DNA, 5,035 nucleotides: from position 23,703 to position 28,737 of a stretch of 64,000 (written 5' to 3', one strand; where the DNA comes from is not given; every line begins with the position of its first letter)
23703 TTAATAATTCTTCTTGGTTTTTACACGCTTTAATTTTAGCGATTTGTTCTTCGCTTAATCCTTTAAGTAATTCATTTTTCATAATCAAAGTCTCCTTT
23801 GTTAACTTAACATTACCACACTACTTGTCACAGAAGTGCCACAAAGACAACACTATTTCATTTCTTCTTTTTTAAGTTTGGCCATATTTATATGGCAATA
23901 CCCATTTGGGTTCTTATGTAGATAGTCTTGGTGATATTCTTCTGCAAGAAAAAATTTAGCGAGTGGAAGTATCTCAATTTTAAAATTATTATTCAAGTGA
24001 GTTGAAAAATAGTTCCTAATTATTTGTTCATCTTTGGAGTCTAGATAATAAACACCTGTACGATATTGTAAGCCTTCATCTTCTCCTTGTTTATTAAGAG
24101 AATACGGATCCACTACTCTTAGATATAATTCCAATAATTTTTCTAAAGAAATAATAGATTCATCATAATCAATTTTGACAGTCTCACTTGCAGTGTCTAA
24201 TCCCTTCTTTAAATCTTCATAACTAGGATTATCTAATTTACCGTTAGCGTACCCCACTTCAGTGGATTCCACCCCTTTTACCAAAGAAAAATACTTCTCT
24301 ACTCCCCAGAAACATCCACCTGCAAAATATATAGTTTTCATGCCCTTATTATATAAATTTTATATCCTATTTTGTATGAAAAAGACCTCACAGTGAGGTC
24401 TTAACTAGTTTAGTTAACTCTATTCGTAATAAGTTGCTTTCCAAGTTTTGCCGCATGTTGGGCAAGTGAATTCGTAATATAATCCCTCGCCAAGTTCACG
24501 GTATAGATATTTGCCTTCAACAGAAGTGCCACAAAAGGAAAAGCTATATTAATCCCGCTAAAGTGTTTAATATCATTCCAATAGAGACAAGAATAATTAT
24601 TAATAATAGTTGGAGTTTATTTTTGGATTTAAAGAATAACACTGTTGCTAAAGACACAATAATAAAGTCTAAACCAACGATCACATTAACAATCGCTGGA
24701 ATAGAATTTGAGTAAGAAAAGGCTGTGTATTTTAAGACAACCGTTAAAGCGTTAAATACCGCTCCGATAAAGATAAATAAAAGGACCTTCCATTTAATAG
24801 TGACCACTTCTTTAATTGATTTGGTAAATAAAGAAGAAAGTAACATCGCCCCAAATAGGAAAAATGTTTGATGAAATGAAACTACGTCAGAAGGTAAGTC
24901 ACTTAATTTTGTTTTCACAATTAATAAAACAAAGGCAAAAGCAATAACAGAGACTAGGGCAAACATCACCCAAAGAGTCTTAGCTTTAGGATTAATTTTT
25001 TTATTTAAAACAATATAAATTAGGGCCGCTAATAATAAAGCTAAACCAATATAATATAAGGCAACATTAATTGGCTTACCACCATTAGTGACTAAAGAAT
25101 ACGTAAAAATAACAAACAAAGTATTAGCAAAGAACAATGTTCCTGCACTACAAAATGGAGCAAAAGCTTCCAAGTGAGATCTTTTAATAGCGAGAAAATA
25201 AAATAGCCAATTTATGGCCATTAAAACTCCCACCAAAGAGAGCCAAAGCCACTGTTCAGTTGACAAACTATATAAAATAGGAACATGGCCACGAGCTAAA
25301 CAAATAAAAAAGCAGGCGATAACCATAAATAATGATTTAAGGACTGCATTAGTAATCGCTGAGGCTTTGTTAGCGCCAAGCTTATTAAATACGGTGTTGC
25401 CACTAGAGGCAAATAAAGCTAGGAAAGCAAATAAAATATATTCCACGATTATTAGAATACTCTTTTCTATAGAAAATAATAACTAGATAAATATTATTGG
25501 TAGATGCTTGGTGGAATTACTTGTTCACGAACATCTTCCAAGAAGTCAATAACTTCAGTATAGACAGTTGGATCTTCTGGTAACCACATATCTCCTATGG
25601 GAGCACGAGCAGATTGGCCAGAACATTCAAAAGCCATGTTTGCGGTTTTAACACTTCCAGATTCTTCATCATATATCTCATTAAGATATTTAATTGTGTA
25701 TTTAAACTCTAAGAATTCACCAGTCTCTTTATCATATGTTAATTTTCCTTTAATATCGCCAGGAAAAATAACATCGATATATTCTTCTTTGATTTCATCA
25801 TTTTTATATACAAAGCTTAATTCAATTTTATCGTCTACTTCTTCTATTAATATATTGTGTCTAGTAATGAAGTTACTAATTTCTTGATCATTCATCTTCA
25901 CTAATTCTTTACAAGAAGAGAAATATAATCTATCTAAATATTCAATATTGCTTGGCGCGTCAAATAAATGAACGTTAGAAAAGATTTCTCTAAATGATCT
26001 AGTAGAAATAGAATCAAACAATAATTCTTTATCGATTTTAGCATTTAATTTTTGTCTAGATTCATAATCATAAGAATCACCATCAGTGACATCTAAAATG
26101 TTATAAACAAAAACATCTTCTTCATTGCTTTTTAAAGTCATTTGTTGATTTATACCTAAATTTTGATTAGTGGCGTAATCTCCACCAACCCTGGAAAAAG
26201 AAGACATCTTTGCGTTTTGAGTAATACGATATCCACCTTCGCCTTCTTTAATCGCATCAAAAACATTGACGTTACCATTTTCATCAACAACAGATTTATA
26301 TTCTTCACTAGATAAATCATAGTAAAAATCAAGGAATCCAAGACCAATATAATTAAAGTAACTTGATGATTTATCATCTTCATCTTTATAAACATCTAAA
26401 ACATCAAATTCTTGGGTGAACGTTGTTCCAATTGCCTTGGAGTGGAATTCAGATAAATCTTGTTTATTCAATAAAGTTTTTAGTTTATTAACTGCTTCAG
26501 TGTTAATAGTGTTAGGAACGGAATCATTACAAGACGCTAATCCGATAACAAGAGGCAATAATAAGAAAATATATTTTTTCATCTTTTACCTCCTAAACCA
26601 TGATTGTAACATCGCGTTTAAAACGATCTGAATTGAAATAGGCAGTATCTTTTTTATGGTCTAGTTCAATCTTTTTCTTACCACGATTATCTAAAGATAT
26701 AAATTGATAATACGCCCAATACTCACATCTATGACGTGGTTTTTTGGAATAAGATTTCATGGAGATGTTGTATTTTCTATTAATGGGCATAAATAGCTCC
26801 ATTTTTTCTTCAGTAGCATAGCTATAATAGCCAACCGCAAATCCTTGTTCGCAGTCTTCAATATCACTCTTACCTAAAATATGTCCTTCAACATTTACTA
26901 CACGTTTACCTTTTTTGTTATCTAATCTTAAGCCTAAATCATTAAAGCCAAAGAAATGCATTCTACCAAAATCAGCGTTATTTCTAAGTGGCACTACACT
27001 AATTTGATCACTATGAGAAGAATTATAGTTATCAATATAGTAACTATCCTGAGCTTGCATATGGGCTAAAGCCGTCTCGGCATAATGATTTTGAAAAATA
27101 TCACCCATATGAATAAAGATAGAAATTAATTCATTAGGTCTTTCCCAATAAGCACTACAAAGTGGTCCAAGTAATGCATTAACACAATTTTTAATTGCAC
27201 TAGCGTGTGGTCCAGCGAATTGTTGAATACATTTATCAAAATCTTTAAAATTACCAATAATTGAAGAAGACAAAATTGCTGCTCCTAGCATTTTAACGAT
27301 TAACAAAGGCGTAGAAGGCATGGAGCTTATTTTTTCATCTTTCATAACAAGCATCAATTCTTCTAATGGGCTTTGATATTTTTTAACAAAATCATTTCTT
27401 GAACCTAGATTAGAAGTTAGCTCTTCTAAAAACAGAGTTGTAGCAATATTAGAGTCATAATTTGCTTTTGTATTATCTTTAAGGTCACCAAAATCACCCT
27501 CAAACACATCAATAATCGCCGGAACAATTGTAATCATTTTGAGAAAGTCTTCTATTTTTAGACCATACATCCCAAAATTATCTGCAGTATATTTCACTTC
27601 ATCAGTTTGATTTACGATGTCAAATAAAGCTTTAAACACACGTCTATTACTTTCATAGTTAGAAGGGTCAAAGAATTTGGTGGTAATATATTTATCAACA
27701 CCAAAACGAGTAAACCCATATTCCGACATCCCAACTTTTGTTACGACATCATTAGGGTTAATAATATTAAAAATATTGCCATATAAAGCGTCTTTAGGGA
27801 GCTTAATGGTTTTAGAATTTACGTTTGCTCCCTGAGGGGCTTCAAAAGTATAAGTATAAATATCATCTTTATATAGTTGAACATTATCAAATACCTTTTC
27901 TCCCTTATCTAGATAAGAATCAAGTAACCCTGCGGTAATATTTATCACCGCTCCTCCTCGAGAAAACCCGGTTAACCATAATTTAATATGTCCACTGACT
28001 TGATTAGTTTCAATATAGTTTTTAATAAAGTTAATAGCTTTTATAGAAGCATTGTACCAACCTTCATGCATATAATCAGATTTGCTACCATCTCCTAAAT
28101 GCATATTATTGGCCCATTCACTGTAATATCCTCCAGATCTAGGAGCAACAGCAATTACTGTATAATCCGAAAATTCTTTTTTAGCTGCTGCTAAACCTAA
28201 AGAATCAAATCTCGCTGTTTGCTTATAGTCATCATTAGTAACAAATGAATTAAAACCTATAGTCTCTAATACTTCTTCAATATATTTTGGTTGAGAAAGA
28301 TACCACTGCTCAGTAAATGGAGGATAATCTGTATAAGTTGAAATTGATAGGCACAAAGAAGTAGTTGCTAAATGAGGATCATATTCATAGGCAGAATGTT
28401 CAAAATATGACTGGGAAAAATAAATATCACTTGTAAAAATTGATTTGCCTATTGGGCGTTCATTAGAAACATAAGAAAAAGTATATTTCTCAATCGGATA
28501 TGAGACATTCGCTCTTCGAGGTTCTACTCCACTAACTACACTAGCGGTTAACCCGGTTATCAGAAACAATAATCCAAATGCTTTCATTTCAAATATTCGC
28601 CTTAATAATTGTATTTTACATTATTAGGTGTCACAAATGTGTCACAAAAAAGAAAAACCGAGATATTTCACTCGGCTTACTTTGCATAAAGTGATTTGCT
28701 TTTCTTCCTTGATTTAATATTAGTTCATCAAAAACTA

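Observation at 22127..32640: Conserved terminator-plus-promoter module with tandem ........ boxes defines a candidate regulon (precursors, HipA-like kinase, lipase)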

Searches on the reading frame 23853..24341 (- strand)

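Call 8: search_protein_families(library=pfam, proteins=[window:23853-24341:-], max_evalue=0.01)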
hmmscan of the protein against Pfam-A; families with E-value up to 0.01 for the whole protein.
window:23853-24341:- (162 aa): 1 family
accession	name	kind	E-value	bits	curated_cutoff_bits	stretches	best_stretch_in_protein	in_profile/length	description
PF01625.27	PMSR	-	8.5e-54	182.4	23.7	1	3-150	1-153/153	Peptide methionine sulfoxide reductase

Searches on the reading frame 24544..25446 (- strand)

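Call 8: search_protein_families(library=pfam, proteins=[window:24544-25446:-], max_evalue=0.01)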
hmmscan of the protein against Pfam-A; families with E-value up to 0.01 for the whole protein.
window:24544-25446:- (300 aa): 1 family
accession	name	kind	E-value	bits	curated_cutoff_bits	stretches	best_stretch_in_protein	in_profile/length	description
PF00892.27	EamA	-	1.8e-11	44.9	28.2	2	158-295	2-134/135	EamA-like transporter family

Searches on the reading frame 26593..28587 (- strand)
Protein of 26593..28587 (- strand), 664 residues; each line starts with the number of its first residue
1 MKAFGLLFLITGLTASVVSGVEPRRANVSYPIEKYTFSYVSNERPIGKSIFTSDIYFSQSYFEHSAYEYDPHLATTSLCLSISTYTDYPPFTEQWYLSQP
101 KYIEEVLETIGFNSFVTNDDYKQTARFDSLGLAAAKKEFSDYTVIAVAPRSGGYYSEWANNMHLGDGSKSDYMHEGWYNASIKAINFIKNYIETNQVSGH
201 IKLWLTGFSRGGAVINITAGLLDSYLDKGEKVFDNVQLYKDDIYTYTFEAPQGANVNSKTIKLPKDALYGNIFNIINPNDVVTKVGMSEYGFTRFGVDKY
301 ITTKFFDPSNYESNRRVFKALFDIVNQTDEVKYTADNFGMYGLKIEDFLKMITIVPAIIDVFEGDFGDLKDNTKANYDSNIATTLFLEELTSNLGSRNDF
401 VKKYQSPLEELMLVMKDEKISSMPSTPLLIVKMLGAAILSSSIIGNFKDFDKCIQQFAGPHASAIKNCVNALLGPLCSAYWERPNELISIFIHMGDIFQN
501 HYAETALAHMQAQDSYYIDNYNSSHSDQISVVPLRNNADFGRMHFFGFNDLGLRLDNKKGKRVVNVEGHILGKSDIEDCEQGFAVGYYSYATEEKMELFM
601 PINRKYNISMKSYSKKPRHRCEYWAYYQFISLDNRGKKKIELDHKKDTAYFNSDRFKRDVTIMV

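Call 8: search_protein_families(library=pfam, proteins=[window:26593-28587:-], max_evalue=0.01)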
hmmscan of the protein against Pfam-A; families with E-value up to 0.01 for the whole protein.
window:26593-28587:- (664 aa): 1 family
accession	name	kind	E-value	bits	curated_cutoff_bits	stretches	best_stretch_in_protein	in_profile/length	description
PF01764.32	Lipase_3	-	2.5e-05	24.6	22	1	170-285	31-135/140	Lipase (class 3)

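Call 18: search_protein_families(library=ncbifam, proteins=[window:26593-28587:-], max_evalue=0.01)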
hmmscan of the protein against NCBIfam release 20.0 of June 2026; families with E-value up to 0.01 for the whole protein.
window:26593-28587:- (664 aa): 0 families
